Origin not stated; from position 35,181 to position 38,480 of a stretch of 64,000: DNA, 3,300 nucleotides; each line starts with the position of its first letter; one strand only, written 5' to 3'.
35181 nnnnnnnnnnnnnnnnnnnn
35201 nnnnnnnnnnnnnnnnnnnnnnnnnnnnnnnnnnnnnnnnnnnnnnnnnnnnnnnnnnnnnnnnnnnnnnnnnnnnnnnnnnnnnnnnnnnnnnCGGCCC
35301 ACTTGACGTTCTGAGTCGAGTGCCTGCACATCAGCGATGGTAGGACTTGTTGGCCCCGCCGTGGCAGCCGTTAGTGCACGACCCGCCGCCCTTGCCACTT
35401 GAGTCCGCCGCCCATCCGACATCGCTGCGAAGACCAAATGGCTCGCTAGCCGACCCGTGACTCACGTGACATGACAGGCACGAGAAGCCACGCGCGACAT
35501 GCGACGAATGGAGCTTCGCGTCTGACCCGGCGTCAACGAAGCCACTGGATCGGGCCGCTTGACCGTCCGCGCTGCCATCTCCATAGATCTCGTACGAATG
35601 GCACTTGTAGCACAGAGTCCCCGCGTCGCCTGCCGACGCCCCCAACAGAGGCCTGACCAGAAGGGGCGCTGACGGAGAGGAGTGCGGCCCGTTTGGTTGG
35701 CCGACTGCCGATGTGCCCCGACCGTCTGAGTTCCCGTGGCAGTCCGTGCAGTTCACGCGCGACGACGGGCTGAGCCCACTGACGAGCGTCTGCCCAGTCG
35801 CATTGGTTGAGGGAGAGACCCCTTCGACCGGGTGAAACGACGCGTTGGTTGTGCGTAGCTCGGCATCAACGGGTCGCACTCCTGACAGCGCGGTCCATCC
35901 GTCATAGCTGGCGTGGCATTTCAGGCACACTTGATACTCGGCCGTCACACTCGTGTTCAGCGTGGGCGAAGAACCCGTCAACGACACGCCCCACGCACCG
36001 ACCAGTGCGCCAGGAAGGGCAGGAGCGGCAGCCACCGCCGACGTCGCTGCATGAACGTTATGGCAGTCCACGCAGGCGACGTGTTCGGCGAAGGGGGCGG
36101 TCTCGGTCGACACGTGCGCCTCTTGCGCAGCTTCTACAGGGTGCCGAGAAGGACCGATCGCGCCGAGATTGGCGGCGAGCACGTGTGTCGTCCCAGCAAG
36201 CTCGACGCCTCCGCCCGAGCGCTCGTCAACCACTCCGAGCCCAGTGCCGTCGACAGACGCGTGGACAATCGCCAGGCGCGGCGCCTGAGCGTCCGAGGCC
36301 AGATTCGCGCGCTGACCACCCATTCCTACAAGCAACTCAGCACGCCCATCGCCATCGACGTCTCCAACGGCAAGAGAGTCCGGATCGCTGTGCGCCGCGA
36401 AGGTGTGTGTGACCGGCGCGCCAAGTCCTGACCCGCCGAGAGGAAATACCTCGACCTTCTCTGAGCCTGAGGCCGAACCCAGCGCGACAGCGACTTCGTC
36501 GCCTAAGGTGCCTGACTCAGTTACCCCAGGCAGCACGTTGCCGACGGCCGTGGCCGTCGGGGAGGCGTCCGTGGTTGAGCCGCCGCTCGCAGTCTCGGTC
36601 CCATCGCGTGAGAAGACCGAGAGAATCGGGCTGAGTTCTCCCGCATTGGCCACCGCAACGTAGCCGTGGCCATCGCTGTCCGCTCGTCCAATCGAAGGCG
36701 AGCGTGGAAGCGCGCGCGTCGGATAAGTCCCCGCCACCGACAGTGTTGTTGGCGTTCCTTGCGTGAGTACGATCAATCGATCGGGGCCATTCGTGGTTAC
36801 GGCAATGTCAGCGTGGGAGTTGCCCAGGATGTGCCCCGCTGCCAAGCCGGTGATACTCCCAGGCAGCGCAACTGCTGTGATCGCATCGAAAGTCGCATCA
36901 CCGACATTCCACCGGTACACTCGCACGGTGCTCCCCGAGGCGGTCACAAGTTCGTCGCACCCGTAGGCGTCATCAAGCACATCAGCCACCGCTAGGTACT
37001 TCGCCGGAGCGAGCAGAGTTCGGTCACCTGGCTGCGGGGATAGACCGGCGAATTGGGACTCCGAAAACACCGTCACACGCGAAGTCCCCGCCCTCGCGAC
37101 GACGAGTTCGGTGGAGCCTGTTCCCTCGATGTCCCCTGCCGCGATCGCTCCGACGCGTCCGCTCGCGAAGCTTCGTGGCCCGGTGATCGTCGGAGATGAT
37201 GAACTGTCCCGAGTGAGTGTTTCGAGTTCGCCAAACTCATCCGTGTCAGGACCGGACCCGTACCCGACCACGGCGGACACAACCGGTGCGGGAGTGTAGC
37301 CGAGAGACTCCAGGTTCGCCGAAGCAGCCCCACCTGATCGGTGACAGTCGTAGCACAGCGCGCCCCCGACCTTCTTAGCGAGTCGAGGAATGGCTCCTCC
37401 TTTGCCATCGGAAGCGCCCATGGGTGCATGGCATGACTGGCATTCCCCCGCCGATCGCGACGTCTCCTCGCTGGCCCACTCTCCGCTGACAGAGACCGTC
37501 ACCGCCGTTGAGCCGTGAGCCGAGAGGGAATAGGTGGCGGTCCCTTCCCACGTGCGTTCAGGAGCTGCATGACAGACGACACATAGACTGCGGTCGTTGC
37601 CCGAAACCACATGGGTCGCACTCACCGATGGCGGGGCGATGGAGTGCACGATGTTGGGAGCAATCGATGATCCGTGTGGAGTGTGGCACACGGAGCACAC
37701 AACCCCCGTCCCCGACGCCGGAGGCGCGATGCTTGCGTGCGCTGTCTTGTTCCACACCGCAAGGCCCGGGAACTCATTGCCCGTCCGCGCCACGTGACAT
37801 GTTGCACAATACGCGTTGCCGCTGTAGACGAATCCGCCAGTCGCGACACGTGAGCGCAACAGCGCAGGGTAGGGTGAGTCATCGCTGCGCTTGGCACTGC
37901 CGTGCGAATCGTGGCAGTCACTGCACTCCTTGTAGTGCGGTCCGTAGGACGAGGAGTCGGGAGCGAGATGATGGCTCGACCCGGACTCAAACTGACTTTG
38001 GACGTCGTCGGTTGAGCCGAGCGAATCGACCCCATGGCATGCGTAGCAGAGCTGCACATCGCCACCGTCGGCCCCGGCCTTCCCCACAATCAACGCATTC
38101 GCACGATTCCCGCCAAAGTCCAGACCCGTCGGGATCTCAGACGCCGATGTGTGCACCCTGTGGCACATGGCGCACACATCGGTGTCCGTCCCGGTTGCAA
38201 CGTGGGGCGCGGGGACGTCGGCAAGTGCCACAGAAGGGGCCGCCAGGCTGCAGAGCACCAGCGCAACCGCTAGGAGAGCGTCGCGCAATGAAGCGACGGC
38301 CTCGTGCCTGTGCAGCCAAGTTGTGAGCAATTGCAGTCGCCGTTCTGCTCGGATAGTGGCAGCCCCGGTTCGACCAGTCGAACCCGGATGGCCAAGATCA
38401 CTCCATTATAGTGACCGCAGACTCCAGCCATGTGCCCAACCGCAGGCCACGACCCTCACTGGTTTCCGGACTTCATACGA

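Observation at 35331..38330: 999-aa multiheme cytochrome split by an FG-GAP/VCBS-type beta-propeller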

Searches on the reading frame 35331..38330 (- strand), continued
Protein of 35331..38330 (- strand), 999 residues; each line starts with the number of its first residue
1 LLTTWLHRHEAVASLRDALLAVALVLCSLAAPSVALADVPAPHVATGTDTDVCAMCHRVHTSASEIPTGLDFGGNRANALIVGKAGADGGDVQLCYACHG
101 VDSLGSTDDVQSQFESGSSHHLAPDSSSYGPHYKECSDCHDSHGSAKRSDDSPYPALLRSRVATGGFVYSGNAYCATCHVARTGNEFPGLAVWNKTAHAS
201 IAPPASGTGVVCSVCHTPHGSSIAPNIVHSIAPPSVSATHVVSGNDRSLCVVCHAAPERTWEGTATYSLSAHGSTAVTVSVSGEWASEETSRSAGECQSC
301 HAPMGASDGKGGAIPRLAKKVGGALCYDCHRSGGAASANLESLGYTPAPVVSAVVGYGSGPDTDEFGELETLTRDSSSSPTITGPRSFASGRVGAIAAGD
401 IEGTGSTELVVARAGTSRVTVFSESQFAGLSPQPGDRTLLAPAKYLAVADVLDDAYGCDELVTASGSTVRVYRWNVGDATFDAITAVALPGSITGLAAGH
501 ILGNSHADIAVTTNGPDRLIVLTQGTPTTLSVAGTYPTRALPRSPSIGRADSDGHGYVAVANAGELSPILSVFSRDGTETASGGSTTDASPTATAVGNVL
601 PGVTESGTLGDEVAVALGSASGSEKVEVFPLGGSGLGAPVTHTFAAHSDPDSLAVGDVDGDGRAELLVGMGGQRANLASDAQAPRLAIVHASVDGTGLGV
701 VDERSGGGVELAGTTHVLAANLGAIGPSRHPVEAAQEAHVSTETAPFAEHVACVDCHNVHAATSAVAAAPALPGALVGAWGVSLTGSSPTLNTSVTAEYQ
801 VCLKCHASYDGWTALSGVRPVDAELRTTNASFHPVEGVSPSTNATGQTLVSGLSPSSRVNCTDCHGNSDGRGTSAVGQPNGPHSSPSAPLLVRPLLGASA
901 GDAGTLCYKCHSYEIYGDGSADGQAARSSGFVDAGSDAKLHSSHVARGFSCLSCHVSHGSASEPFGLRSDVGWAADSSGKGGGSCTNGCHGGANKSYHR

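Call 96: search_protein_families(library=pfam, proteins=[L026:3129-4256:+, L026:4278-5957:+, L026:5801-8029:+, L026:8031-9092:+, L026:11009-11644:+, L026:11830-12843:+, L026:14463-18206:+], max_evalue=0.001)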
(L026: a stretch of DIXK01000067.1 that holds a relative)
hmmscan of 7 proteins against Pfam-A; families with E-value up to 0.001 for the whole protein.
L026:3129-4256:+ (375 aa): 6 families
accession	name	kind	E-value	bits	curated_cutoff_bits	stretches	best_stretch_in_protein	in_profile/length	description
PF01436.27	NHL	-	1.4e-17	63.2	20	0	232-257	3-28/28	NHL repeat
PF17170.10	DUF5128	-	1.1e-10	41.7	22.9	1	239-308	51-121/321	6-bladed beta-propeller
PF25021.1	TEN_NHL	-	6.6e-07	29.1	27.1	0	276-316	140-178/357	Teneurin NHL domain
PF06739.17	SBBP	-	2.2e-05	24.7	20.5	0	232-246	14-28/38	Beta-propeller repeat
PF08450.18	SGL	-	3.4e-05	24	26.3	1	100-266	43-219/246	SMP-30/Gluconolactonase/LRE-like region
PF24684.1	Vgb_lyase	-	0.00079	18.8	50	0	89-310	5-213/290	Virginiamycin B lyase family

L026:4278-5957:+ (559 aa): 8 families
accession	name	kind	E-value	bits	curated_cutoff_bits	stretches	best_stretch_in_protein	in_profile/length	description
PF09699.15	Paired_CXXCH_1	-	7.1e-113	368.5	20.6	9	181-220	1-40/41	Doubled CXXCH motif (Paired_CXXCH_1)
PF14522.11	Cytochrome_C7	-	6.6e-22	77.5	24.8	2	356-413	13-67/67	Cytochrome c7 and related cytochrome c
PF14537.11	Cytochrom_c3_2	-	1.6e-21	77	25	5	431-511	5-79/79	Cytochrome c3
PF02085.21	Cytochrom_CIII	-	9.6e-17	61.6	22.9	1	271-363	17-101/101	Class III cytochrome C family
PF22113.1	Mtrc-MtrF_II-IV_dom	-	3.1e-10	40.3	30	0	166-297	9-170/176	Outer membrane cytochrome MtrC/MtrF-like, domains II/IV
PF22678.1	Cytochrom_c_NrfB-like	-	3.6e-08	34.2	27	0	500-543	30-74/89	Cytochrome c-type protein NrfB-like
PF14471.11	DUF4428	-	1.7e-05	25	27.8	0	299-319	13-32/51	Domain of unknown function (DUF4428)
PF24814.1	WD40_Prp19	-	5.6e-05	22.8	320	0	285-414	39-156/281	Prp19 WD40 domain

L026:5801-8029:+ (742 aa): 0 families

L026:8031-9092:+ (353 aa): 7 families
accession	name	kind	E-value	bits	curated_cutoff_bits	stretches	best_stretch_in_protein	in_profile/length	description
PF01436.27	NHL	-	1.1e-31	107.7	20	4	320-347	1-28/28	NHL repeat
PF17170.10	DUF5128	-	7.9e-18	65.1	22.9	2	180-257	43-121/321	6-bladed beta-propeller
PF08450.18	SGL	-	8e-10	39.2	26.3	0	236-307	144-217/246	SMP-30/Gluconolactonase/LRE-like region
PF25021.1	TEN_NHL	-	3.6e-07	29.9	27.1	0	271-292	139-160/357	Teneurin NHL domain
PF01731.26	Arylesterase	-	1.4e-06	28.8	21.3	0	320-348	53-82/86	Arylesterase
PF06739.17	SBBP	-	4.2e-05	23.8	20.5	0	276-289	15-28/38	Beta-propeller repeat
PF16288.11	DUF4934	-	0.00023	21.7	27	1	186-261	29-102/102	Domain of unknown function (DUF4934)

L026:11009-11644:+ (211 aa): 2 families
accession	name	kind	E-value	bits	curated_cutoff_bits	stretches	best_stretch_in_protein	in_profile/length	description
PF02310.24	B12-binding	-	2.6e-30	105.2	32.1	1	89-202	1-120/121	B12 binding domain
PF02607.22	B12-binding_2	-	1e-23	83.8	23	1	7-76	5-73/74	B12 binding domain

L026:11830-12843:+ (337 aa): 1 family
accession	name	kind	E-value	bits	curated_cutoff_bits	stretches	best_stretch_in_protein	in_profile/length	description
PF01208.23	URO-D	-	3.1e-58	197.9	23.9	1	3-333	2-344/346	Uroporphyrinogen decarboxylase (URO-D)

L026:14463-18206:+ (1247 aa): 5 families
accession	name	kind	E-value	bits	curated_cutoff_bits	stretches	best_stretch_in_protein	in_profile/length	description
PF02965.22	Met_synt_B12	-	6.3e-116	387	25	1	955-1224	2-272/273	Vitamin B12 dependent methionine synthase, activation domain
PF02574.22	S-methyl_trans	-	3.8e-92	309.6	22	1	22-331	1-282/283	Homocysteine S-methyltransferase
PF00809.28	Pterin_bind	-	2.5e-63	214.4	25.5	1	367-605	1-244/244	Pterin binding enzyme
PF02607.22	B12-binding_2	-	3.9e-25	88.3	23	1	663-736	1-73/74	B12 binding domain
PF02310.24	B12-binding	-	4.3e-20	72.2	32.1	1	755-847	2-94/121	B12 binding domain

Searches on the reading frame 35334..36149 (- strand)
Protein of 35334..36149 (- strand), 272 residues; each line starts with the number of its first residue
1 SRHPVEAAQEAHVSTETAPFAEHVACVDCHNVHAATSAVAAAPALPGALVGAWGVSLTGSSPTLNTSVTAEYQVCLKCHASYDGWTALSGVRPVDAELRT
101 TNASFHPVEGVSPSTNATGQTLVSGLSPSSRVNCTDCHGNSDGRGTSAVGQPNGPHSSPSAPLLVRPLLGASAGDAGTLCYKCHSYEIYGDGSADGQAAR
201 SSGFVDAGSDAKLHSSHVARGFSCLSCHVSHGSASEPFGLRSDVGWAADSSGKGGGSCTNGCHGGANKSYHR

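Call 49: predict_structure(alignment_id=A2)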
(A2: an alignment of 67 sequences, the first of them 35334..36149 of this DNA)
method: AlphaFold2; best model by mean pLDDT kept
length: 272 residues; sequences in the alignment: 67
mean_pLDDT: 72.1   pTM: 0.70
mean pLDDT of the five models: 72.1, 65.9, 63.8, 63.7, 60.1
residues with pLDDT >= 90: 43; 70-90: 121; 50-70: 56; < 50: 52
segments of 3 or more residues with pLDDT < 50: 1-20, 22-25, 29-36, 107-110, 141-147, 150-157
pLDDT, mean of each block of 10 residues (from residue 1): 33 43 49 48 58 79 83 77 76 76 57 66 77 65 47 50 75 90 93 92 90 96 89 79 86 82 90 81
secondary structure, 60 per line:
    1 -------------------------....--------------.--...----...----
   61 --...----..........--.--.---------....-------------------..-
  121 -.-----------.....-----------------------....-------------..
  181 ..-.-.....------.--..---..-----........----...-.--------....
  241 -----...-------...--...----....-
elements in order: H26-29 E54-56 E63-65 H71-79 H95-98 H134-138 H162-165 H179-182 H186-190 H213-219 E246-248 E256-258 E268-271

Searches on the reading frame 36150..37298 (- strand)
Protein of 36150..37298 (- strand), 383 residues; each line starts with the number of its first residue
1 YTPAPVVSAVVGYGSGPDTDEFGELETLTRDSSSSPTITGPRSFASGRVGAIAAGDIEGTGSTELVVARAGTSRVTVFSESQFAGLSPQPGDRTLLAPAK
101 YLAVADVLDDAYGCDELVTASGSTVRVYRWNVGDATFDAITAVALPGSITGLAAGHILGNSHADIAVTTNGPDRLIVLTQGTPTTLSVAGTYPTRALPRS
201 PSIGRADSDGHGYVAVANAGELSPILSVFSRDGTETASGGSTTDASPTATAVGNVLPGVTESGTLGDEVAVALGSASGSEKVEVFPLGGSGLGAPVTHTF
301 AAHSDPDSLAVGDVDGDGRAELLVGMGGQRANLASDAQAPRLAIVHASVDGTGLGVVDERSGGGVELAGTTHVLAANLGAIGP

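Call 70: search_protein_representatives(protein=window:36150-37298:-)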
Query: 383 residues. Proteins with E-value up to 0.001 (for the whole library): 2775; up to 1e-10: 293; up to 1e-30: 29. The best 150 are listed.
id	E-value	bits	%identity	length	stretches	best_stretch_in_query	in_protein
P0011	3.9e-186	635.0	78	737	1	1-382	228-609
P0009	1.3e-122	426.0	58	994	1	1-383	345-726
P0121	3.0e-86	306.4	48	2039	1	6-382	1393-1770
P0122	3.1e-74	266.8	45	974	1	6-383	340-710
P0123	1.5e-68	248.1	52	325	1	4-267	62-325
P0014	1.8e-63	231.5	42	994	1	4-383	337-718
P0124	2.9e-61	224.2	31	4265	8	49-319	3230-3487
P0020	2.9e-55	204.4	40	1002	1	3-370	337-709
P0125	5.2e-49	183.8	44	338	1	4-225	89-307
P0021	5.8e-47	177.1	40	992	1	3-383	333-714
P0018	3.1e-44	168.2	37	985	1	4-383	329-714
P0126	1.1e-42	163.0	37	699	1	2-383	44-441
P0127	2.8e-42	161.7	34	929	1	4-355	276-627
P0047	3.6e-42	161.4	39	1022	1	29-382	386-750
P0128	6.8e-41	157.1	31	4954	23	44-324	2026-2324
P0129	1.2e-39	153.0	36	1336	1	9-380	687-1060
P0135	1.4e-32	129.8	38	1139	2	35-382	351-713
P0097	9.4e-21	90.9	35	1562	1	20-379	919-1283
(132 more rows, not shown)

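Call 77: search_protein_families(library=pfam, proteins=[P0121, P0129, P0135], max_evalue=0.0001)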
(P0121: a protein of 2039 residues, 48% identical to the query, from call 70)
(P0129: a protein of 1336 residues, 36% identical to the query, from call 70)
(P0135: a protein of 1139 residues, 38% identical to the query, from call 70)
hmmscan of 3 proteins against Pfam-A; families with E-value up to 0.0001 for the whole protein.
P0121 (2039 aa): 6 families
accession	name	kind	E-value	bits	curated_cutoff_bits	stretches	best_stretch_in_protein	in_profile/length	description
PF09699.15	Paired_CXXCH_1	-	1.3e-18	66.8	20.6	0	1337-1374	7-38/41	Doubled CXXCH motif (Paired_CXXCH_1)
PF22113.1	Mtrc-MtrF_II-IV_dom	-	7.7e-17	61.8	30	2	1841-2001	21-168/176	Outer membrane cytochrome MtrC/MtrF-like, domains II/IV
PF00041.27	fn3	-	2.9e-16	59.9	25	2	985-1068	2-83/84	Fibronectin type III domain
PF14522.11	Cytochrome_C7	-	1.2e-13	51.1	24.8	0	1081-1177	5-66/67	Cytochrome c7 and related cytochrome c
PF14537.11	Cytochrom_c3_2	-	1.2e-09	38.9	25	0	1903-2000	7-68/79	Cytochrome c3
PF01839.29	FG-GAP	-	2e-06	28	22.1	0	1694-1713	2-21/37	FG-GAP repeat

P0129 (1336 aa): 7 families
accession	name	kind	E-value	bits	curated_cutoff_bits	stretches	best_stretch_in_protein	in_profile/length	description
PF14522.11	Cytochrome_C7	-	3.4e-18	65.6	24.8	0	625-665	12-51/67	Cytochrome c7 and related cytochrome c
PF09699.15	Paired_CXXCH_1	-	1.5e-17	63.4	20.6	2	543-589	8-39/41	Doubled CXXCH motif (Paired_CXXCH_1)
PF22113.1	Mtrc-MtrF_II-IV_dom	-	1.2e-15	57.9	30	1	382-476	79-167/176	Outer membrane cytochrome MtrC/MtrF-like, domains II/IV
PF14537.11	Cytochrom_c3_2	-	1.1e-11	45.4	25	0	1194-1298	5-70/79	Cytochrome c3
PF13517.12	FG-GAP_3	-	1.7e-08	35.4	26.9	0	699-748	16-61/61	FG-GAP-like repeat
PF01839.29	FG-GAP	-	6.7e-08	32.7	22.1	0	986-1014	2-27/37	FG-GAP repeat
PF17957.7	Big_7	-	1.5e-05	25.9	24.1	1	256-339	1-69/70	Bacterial Ig domain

P0135 (1139 aa): 5 families
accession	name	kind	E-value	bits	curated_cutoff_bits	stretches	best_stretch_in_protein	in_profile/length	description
PF09699.15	Paired_CXXCH_1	-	1.2e-22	79.8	20.6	2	177-223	9-40/41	Doubled CXXCH motif (Paired_CXXCH_1)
PF14522.11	Cytochrome_C7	-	9.5e-17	61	24.8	0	258-301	12-54/67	Cytochrome c7 and related cytochrome c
PF22113.1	Mtrc-MtrF_II-IV_dom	-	3.9e-14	53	30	0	8-185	21-167/176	Outer membrane cytochrome MtrC/MtrF-like, domains II/IV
PF14537.11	Cytochrom_c3_2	-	3.2e-10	40.8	25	0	861-956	7-68/79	Cytochrome c3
PF13517.12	FG-GAP_3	-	5.5e-10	40.1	26.9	0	622-653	30-61/61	FG-GAP-like repeat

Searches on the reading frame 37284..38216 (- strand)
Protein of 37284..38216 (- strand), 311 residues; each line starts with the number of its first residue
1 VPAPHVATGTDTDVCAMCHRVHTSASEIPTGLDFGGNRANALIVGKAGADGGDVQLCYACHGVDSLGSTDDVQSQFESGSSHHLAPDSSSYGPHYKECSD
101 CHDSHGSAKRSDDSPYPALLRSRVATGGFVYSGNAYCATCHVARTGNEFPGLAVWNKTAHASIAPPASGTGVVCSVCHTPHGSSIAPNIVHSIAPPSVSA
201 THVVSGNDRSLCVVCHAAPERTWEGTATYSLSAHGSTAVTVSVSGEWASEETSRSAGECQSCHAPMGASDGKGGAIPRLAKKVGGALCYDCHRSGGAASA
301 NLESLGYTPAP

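Call 87: search_solved_structures(query=window:37284-38216:-, max_evalue=10, show_alignments=2)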
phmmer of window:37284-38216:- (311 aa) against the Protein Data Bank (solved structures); distinct sequences matched with E-value up to 10: 1.
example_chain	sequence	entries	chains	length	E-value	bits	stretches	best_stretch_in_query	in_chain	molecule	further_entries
1etp_A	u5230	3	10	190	0.48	12.9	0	45-66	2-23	CYTOCHROME C4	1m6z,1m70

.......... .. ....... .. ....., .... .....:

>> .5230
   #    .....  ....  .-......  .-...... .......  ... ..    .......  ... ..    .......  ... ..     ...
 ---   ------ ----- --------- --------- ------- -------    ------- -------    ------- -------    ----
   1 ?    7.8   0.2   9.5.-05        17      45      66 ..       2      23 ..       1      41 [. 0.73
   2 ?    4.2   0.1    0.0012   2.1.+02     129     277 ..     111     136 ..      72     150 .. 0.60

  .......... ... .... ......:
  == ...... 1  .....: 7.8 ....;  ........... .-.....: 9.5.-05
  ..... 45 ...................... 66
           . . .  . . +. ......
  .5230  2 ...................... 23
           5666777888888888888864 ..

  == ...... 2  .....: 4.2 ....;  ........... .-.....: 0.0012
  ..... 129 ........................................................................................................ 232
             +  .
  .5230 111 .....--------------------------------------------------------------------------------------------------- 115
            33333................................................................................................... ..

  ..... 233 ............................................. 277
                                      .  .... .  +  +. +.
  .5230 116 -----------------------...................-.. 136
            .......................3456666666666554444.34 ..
